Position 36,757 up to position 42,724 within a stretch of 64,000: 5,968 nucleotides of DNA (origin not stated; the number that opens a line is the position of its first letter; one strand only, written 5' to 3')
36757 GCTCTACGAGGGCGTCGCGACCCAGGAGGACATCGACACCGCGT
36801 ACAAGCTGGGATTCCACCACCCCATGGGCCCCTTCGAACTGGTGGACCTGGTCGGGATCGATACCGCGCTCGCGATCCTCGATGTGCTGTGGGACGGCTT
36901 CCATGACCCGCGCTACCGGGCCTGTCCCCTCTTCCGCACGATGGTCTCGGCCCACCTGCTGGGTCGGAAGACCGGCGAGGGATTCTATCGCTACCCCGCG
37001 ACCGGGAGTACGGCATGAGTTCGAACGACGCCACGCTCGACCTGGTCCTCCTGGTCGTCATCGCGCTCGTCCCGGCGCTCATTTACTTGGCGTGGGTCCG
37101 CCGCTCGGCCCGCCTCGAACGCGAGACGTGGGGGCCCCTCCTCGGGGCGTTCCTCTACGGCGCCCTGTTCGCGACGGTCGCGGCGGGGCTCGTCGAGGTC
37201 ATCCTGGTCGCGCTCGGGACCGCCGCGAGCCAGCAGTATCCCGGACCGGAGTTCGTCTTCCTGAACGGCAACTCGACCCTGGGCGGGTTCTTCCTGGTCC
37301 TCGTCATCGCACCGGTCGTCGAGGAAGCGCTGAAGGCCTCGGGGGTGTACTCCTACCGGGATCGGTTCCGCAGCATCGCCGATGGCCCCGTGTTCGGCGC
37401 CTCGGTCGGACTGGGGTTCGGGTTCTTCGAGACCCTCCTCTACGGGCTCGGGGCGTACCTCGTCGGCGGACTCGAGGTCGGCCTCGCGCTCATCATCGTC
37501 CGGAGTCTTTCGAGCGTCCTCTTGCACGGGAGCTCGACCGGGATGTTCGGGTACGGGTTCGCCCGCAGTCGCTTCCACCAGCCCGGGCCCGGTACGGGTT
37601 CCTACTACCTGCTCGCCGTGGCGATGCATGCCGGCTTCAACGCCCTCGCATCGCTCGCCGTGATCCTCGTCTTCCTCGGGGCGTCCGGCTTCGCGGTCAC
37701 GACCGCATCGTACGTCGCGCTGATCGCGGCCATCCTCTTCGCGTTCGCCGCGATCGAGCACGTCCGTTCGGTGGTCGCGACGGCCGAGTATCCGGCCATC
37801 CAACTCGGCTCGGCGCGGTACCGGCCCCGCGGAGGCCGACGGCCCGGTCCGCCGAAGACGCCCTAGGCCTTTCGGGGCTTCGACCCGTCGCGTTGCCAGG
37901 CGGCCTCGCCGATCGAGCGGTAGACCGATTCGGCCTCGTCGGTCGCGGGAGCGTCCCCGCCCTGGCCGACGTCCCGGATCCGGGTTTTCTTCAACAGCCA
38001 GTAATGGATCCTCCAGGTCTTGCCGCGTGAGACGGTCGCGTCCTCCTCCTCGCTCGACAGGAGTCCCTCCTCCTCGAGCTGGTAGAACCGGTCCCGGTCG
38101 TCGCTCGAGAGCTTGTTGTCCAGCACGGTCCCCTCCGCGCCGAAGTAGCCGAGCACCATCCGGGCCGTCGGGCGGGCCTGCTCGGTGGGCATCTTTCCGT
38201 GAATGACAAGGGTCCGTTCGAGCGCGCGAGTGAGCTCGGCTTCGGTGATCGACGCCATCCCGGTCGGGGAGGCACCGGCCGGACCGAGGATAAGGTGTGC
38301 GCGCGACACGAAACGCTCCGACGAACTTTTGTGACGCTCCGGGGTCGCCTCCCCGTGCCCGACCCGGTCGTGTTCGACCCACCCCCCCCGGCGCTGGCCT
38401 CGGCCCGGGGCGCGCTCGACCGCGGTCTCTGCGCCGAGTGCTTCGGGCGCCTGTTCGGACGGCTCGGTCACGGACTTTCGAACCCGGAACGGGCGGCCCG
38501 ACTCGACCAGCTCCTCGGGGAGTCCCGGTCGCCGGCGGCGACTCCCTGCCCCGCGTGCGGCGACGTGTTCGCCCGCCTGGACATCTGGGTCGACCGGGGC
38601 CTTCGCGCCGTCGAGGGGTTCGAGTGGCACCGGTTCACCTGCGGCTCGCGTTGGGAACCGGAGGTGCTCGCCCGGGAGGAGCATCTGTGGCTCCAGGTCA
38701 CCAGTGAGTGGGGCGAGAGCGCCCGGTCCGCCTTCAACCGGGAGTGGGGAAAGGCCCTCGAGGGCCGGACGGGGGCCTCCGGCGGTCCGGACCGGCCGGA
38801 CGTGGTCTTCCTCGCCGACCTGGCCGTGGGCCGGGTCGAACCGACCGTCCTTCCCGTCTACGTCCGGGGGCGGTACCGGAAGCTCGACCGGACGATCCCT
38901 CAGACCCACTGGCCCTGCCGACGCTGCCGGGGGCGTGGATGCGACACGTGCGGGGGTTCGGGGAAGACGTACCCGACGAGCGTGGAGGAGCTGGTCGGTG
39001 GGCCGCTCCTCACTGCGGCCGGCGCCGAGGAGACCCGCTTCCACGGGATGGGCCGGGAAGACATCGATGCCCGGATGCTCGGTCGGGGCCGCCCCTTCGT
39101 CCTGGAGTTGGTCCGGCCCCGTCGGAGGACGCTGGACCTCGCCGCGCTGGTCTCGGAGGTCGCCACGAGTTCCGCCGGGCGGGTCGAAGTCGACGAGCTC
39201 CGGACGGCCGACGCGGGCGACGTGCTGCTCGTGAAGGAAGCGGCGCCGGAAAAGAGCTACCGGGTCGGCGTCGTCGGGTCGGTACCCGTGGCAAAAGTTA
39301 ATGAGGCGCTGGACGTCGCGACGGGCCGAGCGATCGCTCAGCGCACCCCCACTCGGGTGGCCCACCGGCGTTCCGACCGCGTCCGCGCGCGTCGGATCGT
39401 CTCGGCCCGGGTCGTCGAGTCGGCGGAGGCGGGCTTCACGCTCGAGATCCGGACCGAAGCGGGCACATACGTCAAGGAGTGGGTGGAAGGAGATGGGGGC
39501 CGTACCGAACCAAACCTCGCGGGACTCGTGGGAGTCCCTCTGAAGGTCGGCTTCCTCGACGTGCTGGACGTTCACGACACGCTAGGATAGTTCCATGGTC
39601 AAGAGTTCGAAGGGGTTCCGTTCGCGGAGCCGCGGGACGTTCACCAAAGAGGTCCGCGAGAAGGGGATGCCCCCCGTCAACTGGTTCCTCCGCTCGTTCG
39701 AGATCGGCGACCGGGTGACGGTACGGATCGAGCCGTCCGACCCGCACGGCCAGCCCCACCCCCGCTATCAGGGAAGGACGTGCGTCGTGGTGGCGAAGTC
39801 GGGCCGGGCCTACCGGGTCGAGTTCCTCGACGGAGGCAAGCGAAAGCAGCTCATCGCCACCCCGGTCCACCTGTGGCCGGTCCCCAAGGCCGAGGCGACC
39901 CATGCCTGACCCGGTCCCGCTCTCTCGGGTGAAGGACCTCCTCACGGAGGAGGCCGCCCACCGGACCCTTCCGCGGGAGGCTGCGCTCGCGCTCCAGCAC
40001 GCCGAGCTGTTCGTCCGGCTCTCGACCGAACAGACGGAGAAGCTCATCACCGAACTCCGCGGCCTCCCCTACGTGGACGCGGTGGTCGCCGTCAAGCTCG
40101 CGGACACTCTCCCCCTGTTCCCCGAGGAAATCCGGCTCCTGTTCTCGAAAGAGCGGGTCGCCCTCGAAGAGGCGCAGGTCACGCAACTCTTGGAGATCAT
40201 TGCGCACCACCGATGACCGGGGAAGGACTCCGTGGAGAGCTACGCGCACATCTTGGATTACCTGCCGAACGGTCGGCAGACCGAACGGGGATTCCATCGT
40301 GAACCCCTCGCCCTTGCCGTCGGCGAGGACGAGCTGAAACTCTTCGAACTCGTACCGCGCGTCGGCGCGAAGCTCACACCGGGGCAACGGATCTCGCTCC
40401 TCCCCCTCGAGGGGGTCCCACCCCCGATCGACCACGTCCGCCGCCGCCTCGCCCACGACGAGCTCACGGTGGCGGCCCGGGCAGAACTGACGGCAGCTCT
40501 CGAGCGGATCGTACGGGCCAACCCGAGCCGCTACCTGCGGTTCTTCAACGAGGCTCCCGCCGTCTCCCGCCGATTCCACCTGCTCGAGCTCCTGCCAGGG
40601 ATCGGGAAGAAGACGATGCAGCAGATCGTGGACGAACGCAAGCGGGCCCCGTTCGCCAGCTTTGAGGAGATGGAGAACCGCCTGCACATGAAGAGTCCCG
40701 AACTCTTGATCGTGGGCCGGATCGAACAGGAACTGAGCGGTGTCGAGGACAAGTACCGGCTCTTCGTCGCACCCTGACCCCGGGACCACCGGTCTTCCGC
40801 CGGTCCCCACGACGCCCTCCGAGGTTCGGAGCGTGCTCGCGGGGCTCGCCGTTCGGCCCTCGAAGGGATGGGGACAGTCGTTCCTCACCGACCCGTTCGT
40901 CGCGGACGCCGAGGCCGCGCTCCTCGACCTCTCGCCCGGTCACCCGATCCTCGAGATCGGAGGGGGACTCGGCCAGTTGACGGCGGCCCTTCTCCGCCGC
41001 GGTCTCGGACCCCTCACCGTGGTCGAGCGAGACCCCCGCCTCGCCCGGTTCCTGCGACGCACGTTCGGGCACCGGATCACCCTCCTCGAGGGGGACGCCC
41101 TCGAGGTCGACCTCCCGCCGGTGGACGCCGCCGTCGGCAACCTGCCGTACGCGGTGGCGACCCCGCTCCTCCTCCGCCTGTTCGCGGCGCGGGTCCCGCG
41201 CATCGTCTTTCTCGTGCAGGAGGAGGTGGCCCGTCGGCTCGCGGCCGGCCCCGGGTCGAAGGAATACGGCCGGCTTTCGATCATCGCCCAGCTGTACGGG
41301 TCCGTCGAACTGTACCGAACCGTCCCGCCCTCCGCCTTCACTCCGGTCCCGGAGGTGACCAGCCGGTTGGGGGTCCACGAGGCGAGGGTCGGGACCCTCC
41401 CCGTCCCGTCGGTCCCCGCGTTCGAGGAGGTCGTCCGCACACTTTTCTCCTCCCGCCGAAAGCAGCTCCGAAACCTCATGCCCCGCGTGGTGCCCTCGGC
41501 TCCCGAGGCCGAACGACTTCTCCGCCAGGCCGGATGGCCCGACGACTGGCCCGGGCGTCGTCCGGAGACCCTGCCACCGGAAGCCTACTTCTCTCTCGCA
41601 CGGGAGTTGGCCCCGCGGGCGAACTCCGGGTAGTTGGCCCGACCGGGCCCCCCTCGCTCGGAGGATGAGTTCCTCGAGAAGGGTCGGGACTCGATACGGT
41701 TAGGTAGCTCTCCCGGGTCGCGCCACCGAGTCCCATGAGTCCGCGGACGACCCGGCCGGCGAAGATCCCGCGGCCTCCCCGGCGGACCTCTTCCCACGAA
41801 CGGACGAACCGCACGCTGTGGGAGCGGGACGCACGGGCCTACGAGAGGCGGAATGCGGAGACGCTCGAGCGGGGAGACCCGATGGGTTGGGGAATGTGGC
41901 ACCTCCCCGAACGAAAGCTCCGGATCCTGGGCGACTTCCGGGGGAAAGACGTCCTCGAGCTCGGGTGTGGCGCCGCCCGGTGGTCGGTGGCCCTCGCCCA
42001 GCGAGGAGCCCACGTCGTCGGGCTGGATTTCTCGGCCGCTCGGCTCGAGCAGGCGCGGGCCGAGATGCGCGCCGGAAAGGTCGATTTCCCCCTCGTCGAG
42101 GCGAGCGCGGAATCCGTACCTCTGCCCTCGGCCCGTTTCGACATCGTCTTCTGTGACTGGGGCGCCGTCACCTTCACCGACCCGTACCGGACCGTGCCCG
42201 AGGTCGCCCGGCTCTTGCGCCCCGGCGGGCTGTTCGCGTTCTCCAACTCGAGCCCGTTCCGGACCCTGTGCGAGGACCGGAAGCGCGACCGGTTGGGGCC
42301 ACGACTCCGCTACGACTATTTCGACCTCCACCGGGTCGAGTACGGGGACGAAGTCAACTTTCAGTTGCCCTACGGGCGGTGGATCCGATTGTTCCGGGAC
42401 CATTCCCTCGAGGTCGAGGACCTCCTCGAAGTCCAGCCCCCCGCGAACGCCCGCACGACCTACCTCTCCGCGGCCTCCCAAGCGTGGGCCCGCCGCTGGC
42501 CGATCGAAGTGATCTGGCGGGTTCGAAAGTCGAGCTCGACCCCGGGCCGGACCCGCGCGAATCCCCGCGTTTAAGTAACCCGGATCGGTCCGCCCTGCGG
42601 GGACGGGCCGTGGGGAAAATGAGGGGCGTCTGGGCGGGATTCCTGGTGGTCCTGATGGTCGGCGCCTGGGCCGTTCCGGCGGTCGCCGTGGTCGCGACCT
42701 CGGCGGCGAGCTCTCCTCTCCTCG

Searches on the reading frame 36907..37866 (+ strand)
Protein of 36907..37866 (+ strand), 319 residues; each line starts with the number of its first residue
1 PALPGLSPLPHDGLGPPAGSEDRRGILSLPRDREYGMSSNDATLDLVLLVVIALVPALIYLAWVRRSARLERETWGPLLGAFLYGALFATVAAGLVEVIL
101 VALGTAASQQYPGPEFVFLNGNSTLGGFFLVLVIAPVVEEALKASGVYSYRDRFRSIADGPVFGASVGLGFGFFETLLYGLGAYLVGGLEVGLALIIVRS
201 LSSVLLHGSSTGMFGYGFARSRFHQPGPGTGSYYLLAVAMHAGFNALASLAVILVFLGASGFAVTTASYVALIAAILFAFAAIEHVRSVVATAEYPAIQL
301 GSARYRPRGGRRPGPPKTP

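Call 55: search_protein_families(library=pfam, proteins=[window:36907-37866:+], max_evalue=0.00001)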
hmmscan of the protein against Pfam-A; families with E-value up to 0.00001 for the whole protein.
window:36907-37866:+ (319 aa): 1 family
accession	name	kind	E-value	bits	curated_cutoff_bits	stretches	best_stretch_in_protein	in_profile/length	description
PF13367.11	PrsW-protease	-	1.2e-26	93.9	23.5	1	74-264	2-184/196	PrsW family intramembrane metalloprotease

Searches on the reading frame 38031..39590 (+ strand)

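Call 55: search_protein_families(library=pfam, proteins=[window:38031-39590:+], max_evalue=0.00001)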
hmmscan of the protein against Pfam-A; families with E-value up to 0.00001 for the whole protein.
window:38031-39590:+ (519 aa): 2 families
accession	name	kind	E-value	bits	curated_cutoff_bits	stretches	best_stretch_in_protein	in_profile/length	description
PF21238.2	Pus10_C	-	8.5e-62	209.2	27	1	277-514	1-231/232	Pus10, C-terminal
PF22023.1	Pus10_THUMP_arc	-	2.4e-15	56.8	28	1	186-263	1-78/78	Pus10 THUMP domain, archaeal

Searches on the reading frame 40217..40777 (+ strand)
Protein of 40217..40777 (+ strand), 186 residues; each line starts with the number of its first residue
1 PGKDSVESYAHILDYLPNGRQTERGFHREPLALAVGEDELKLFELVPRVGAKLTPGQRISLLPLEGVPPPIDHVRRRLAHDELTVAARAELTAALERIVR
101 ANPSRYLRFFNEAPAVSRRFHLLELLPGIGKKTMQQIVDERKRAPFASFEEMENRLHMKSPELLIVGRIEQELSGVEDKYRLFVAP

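Call 55: search_protein_families(library=pfam, proteins=[window:40217-40777:+], max_evalue=0.00001)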
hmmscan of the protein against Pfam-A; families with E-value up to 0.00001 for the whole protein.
window:40217-40777:+ (186 aa): 1 family
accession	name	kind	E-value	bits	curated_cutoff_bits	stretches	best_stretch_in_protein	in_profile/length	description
PF04919.18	DUF655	-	1.2e-51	175.7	22.2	1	7-184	2-180/181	Protein of unknown function (DUF655)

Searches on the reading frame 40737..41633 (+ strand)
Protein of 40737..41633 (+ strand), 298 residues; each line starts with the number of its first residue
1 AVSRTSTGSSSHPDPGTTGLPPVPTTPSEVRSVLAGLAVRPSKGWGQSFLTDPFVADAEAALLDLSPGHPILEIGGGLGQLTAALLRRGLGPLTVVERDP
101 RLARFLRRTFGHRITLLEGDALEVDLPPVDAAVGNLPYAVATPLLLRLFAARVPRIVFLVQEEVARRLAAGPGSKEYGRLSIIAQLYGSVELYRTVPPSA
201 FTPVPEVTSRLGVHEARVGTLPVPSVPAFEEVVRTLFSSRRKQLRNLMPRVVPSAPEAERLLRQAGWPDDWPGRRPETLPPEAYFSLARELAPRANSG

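Call 56: search_protein_families(library=pfam, proteins=[window:40737-41633:+], max_evalue=0.00001)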
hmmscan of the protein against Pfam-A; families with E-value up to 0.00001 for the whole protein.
window:40737-41633:+ (298 aa): 1 family
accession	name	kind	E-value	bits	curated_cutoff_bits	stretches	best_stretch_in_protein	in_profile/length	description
PF00398.26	RrnaAD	-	3.1e-41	141.6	24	1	45-253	8-228/263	Ribosomal RNA adenine dimethylase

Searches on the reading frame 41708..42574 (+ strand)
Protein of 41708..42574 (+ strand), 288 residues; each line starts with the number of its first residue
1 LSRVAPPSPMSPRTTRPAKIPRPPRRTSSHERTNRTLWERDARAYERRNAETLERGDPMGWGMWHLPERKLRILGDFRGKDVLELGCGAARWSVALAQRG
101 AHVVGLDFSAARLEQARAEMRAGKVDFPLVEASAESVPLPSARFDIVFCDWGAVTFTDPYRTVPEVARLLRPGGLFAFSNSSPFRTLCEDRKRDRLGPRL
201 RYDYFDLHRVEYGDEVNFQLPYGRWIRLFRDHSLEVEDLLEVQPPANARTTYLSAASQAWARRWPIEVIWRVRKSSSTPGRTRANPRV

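Call 56: search_protein_families(library=pfam, proteins=[window:41708-42574:+], max_evalue=0.00001)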
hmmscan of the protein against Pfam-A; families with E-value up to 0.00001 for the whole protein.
window:41708-42574:+ (288 aa): 7 families
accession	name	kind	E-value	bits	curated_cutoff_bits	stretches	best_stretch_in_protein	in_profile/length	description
PF08241.18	Methyltransf_11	-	5.8e-21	75.4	21.2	1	83-178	1-95/95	Methyltransferase domain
PF13649.12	Methyltransf_25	-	3.3e-20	73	27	1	82-174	1-97/97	Methyltransferase domain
PF13847.12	Methyltransf_31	-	2.2e-15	57.1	27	1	78-182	3-113/145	Methyltransferase domain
PF13489.12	Methyltransf_23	-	4.7e-12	46.4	27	1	70-235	13-151/164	Methyltransferase domain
PF01209.24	Ubie_methyltran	-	5.4e-12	46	20.1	1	71-177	40-150/233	ubiE/COQ5 methyltransferase family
PF08242.18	Methyltransf_12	-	2e-11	44.9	30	1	83-176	1-98/98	Methyltransferase domain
PF03141.22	Methyltransf_29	-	1.2e-07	31.2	23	1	80-182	119-221/506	Putative S-adenosyl-L-methionine-dependent methyltransferase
